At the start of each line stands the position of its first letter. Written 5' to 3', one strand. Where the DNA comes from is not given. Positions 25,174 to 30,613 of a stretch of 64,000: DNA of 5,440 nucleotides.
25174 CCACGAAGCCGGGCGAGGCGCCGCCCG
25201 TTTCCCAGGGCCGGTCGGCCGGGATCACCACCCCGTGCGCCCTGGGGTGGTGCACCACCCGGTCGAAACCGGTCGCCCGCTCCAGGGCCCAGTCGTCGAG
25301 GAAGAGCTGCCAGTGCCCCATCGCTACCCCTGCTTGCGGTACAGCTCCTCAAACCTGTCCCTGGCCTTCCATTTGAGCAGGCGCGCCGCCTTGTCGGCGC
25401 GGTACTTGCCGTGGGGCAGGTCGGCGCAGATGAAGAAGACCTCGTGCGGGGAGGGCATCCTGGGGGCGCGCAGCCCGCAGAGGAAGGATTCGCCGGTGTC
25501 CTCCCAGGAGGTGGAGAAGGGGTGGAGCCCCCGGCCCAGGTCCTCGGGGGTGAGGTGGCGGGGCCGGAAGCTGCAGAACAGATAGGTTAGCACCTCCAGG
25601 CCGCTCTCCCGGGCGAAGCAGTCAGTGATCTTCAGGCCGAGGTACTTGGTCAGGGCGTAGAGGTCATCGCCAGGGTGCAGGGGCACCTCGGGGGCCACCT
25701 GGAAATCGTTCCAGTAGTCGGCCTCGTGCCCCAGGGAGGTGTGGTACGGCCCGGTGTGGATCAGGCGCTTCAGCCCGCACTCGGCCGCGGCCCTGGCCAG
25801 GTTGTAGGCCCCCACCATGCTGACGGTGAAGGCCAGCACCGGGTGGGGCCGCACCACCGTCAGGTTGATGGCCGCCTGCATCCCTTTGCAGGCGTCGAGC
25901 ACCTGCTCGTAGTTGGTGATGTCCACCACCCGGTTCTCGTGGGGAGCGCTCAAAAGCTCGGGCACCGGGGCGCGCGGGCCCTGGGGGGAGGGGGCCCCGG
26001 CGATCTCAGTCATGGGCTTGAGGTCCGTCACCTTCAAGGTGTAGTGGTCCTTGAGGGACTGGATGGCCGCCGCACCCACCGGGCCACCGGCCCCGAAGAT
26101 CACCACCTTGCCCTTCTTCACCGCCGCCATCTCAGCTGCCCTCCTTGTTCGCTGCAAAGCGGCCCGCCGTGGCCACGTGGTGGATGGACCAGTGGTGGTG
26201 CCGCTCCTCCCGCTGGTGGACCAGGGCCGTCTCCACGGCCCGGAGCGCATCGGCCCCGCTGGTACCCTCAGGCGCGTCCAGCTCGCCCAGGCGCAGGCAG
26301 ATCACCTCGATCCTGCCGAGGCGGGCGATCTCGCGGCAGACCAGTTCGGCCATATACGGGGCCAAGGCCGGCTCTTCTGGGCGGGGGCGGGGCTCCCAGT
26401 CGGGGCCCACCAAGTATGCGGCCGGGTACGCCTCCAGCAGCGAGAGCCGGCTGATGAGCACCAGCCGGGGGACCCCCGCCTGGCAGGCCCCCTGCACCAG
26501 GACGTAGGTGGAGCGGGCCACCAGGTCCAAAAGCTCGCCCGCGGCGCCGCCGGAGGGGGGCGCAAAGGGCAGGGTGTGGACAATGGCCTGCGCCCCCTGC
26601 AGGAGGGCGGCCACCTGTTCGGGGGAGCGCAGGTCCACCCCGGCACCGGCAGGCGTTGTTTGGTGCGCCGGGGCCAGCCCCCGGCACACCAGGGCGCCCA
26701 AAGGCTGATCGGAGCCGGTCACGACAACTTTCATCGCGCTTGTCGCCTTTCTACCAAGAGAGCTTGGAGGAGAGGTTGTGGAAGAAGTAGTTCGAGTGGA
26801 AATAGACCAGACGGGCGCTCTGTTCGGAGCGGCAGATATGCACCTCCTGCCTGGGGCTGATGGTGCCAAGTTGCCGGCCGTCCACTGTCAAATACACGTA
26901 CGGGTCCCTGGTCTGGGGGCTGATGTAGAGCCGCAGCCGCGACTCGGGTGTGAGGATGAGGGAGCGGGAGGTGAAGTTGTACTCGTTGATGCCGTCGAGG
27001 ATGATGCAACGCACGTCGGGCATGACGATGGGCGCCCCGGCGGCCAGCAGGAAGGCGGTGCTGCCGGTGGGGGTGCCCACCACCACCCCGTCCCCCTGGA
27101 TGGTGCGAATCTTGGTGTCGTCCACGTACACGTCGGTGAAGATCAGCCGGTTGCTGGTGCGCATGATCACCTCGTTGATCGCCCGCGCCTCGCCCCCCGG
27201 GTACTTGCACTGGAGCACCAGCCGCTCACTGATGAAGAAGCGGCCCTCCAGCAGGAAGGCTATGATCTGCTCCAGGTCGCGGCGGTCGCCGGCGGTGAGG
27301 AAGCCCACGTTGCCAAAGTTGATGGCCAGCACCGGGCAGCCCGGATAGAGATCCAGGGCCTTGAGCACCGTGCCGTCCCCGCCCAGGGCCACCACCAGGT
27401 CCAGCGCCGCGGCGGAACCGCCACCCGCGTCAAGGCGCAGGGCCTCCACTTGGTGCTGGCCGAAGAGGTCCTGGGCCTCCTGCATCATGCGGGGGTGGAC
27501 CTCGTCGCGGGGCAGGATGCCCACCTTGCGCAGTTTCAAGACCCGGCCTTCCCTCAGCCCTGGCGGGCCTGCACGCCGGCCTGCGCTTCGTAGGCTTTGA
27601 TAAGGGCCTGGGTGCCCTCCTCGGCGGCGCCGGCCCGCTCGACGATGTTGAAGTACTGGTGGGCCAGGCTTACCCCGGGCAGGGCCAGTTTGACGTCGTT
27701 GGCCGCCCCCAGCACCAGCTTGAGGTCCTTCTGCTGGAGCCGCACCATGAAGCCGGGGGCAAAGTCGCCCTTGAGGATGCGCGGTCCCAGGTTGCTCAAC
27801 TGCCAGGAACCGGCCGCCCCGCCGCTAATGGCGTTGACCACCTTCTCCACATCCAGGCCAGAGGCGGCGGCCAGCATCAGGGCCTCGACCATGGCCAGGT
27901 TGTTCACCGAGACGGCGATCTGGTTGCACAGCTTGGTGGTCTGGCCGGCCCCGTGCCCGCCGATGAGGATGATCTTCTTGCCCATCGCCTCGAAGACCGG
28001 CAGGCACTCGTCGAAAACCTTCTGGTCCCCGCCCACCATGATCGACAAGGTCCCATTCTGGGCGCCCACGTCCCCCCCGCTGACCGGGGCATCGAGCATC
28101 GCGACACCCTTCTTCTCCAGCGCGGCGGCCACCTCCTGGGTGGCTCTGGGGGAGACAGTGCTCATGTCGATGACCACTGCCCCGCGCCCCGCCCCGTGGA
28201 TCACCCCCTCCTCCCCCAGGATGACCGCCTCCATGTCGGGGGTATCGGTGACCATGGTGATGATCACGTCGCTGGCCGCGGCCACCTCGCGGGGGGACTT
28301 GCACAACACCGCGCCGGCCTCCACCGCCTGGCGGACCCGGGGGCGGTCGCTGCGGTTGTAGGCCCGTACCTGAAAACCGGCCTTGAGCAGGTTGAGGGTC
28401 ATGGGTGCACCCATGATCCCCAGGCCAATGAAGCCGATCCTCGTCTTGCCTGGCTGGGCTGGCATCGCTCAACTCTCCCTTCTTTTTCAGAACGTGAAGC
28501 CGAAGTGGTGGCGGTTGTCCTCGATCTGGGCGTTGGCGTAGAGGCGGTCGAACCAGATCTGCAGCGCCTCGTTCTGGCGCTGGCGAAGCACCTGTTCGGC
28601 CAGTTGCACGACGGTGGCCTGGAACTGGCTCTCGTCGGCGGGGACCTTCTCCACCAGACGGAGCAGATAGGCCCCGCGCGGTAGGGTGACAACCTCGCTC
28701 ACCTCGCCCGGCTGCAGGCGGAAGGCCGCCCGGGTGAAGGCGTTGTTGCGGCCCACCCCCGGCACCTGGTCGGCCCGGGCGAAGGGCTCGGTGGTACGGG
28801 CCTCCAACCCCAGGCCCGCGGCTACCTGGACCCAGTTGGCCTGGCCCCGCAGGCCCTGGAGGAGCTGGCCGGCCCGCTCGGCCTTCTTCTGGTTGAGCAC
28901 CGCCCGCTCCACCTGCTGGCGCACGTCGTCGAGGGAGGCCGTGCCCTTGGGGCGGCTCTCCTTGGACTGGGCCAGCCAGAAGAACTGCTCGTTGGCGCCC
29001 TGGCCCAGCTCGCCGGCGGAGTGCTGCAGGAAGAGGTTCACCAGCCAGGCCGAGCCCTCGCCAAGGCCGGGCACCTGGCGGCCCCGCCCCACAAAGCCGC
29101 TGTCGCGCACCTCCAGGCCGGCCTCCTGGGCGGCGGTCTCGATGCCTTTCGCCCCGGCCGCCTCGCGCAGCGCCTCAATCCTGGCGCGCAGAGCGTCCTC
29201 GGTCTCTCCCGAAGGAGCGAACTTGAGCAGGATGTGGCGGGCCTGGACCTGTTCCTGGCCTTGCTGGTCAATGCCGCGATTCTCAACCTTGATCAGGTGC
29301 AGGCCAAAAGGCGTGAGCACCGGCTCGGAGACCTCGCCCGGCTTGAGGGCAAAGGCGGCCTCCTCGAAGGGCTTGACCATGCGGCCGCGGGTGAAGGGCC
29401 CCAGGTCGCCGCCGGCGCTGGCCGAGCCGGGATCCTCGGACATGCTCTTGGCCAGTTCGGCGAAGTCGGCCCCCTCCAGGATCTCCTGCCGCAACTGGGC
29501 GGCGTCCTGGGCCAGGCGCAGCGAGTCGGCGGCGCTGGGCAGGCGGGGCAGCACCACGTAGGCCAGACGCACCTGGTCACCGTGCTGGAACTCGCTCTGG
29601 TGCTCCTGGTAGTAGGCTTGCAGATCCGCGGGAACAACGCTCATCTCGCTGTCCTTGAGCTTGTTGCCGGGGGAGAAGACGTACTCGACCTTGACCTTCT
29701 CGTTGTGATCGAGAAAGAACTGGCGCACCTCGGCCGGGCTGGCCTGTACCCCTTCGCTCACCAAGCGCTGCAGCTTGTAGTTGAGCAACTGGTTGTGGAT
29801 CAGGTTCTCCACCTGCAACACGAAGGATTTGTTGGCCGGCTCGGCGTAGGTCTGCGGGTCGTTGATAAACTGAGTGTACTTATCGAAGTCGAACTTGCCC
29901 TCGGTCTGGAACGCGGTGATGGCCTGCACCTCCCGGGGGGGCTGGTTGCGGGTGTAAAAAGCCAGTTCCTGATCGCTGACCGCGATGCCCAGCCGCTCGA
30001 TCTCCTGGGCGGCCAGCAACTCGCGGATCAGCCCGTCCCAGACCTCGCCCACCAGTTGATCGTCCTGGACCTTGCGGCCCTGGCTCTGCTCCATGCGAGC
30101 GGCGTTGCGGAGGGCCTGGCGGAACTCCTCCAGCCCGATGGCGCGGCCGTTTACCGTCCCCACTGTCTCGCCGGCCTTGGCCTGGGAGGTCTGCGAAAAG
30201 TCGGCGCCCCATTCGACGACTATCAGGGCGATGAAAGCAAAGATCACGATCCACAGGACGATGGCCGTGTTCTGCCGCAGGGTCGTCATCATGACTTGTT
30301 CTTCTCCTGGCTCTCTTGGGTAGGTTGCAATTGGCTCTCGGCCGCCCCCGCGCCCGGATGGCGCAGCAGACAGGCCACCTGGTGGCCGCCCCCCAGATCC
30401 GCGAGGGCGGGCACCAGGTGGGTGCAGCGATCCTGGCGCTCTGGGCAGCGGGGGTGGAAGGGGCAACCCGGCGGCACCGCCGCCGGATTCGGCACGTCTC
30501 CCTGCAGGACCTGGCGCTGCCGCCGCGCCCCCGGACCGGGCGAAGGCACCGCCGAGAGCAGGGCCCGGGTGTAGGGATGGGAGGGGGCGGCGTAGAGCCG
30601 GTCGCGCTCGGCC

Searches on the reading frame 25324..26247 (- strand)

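Call 25: search_protein_families(library=ncbifam, proteins=[window:25324-26247:-], max_evalue=0.00001)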
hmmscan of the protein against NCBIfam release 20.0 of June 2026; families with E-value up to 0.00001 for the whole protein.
window:25324-26247:- (307 aa): 1 family
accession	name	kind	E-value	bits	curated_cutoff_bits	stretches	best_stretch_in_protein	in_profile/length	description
NF041293.1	G6PDh_Azf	equivalog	2.1e-07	30.6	400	1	47-297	4-247/252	NAD-dependent glucose-6-phosphate dehydrogenase Azf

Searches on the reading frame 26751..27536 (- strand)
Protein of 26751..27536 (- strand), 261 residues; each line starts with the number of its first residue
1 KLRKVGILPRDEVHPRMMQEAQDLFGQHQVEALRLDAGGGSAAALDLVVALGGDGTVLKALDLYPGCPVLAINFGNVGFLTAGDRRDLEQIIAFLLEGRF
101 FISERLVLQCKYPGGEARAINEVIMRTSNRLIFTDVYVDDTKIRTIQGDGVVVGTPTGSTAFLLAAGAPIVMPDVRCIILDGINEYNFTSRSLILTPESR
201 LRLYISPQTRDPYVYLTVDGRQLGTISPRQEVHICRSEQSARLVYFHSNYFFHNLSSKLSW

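Call 25: search_protein_families(library=ncbifam, proteins=[window:26751-27536:-], max_evalue=0.00001)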
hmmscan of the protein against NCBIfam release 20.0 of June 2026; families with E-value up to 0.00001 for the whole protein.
window:26751-27536:- (261 aa): 18 families
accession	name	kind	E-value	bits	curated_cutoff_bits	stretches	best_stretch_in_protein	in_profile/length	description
NF002892.0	PRK03372.1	equivalog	7.5e-42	143.7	299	1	8-259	30-292/312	NAD kinase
NF002306.0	PRK01231.1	equivalog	1.2e-40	139.6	316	1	43-261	65-291/299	NAD(+) kinase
NF002984.0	PRK03708.1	equivalog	1.7e-39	135.9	326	1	45-254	58-268/277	NAD(+) kinase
NF002255.0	PRK01185.1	subfamily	9.2e-39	133.1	304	1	43-251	51-258/271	NAD(+) kinase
NF002521.0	PRK01911.1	equivalog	2e-38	132.5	309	1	42-261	62-286/292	NAD kinase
NF002893.0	PRK03378.1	equivalog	2.2e-37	129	386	1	44-261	63-287/292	NAD(+) kinase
NF010678.0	PRK14076.1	equivalog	1.7e-36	126.3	493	1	44-257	349-565/570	bifunctional NADP phosphatase/NAD kinase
NF002731.0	PRK02645.1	equivalog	3e-36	125.4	312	1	43-261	56-292/305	NAD(+) kinase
NF002732.0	PRK02649.1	equivalog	7e-36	124.3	348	1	43-261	67-291/305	NAD(+) kinase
NF002579.0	PRK02231.1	equivalog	3.8e-33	115.1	459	1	45-261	71-296/301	NAD(+) kinase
NF010677.0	PRK14075.1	equivalog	2e-32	112.7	260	1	4-259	3-250/257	NAD(+) kinase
NF002561.0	PRK02155.1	equivalog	1.4e-31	109.9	371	1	26-261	49-287/297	NAD kinase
NF003391.0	PRK04539.1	equivalog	2.3e-26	92.6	470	1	44-261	68-291/296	inorganic polyphosphate/ATP-NAD kinase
NF010679.0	PRK14077.1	equivalog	9.6e-22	77.6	343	1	45-261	65-285/287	NAD(+) kinase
NF003424.0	PRK04885.1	equivalog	3e-20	72.5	220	1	44-254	35-255/265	NAD kinase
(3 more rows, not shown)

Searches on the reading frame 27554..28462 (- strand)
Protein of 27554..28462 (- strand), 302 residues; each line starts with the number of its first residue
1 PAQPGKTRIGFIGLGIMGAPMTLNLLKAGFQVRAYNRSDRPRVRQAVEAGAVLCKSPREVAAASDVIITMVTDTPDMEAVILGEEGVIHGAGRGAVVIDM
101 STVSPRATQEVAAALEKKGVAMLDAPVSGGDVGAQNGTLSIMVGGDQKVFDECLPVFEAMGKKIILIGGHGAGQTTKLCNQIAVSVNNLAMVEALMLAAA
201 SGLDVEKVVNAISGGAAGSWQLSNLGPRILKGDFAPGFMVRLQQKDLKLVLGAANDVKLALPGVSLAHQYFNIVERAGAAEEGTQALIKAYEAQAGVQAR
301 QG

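Call 25: search_protein_families(library=ncbifam, proteins=[window:27554-28462:-], max_evalue=0.00001)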
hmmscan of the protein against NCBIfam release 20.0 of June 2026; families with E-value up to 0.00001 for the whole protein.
window:27554-28462:- (302 aa): 10 families
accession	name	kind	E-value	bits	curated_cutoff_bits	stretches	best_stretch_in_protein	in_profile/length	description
TIGR01505.1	tartro_sem_red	equivalog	1.4e-92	310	340.75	1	8-298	1-290/291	2-hydroxy-3-oxopropionate reductase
NF008592.0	PRK11559.1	equivalog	6.9e-92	307.9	397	1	7-299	3-294/296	2-hydroxy-3-oxopropionate reductase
NF011633.0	PRK15059.1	equivalog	4.4e-74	249.3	451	1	8-295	2-287/292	2-hydroxy-3-oxopropionate reductase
TIGR01692.1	HIBADH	equivalog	2.6e-63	214.1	291.6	1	11-291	1-287/288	3-hydroxyisobutyrate dehydrogenase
NF043037.1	ThreonDh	equivalog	9.5e-61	205.8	350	1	7-296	3-289/297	L-threonate dehydrogenase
NF012005.0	PRK15461.1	equivalog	1.9e-60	204.6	348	1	7-300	2-295/298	sulfolactaldehyde 3-reductase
NF007161.0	PRK09599.1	subfamily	1e-19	70.9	271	1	8-211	2-210/302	NADP-dependent phosphogluconate dehydrogenase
TIGR00872.1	gnd_rel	equivalog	6.3e-18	65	297.2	1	8-220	2-217/299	phosphogluconate dehydrogenase (NAD(+)-dependent, decarboxylating)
NF006765.0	PRK09287.1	equivalog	1.6e-16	60.2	413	1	6-173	3-179/476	NADP-dependent phosphogluconate dehydrogenase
TIGR00873.1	gnd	equivalog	5.3e-16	58.5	426.7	1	9-178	2-180/467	decarboxylating NADP(+)-dependent phosphogluconate dehydrogenase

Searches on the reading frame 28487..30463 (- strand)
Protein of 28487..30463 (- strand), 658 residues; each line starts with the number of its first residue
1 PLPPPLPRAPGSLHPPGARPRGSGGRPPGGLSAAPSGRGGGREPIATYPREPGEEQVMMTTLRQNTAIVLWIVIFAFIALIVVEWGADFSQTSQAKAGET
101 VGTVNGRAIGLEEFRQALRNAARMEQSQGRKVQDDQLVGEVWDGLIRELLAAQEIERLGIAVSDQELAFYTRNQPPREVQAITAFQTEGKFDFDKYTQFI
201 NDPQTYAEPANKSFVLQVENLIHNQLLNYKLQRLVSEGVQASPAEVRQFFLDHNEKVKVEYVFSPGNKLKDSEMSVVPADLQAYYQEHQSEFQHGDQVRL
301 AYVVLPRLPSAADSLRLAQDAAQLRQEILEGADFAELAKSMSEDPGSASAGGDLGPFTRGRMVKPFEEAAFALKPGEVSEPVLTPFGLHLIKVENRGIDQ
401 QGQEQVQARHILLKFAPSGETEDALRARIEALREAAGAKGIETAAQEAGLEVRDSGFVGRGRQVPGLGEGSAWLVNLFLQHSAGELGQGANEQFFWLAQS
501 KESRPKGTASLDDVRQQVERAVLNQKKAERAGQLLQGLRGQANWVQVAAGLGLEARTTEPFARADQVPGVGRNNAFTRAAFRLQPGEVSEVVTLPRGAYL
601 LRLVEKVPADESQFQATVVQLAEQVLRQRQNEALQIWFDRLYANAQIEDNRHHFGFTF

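Call 25: search_protein_families(library=ncbifam, proteins=[window:28487-30463:-], max_evalue=0.00001)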
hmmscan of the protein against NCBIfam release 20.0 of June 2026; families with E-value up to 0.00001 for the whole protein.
window:28487-30463:- (658 aa): 9 families
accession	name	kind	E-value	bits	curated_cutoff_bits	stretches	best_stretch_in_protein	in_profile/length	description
NF008054.0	PRK10788.1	equivalog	7.2e-27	94.3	493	2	58-305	1-238/626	peptidylprolyl isomerase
NF000809.0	PRK00059.1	equivalog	1.2e-25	90.6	303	1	275-396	173-287/336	peptidylprolyl isomerase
NF002846.0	PRK03095.1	equivalog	1e-22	81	361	1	321-407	146-232/287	peptidylprolyl isomerase PrsA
NF002824.0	PRK02998.1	subfamily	5.6e-22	78.4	360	1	321-396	148-223/283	peptidylprolyl isomerase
NF002827.0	PRK03002.1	equivalog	7.5e-20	71.1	343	1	319-396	148-225/285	peptidylprolyl isomerase PrsA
NF008038.0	PRK10770.1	equivalog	7.3e-17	61.3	394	1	321-400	307-388/431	peptidylprolyl isomerase SurA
TIGR02933.1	nifM_nitrog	equivalog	2e-15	57.4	168.2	1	278-395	104-219/256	nitrogen fixation protein NifM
NF011969.0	PRK15441.1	equivalog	8.5e-11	42.1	127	1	321-396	18-92/93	peptidylprolyl isomerase PpiC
NF003356.0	PRK04405.1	subfamily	5.6e-07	28.9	339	0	321-395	158-235/299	peptidylprolyl isomerase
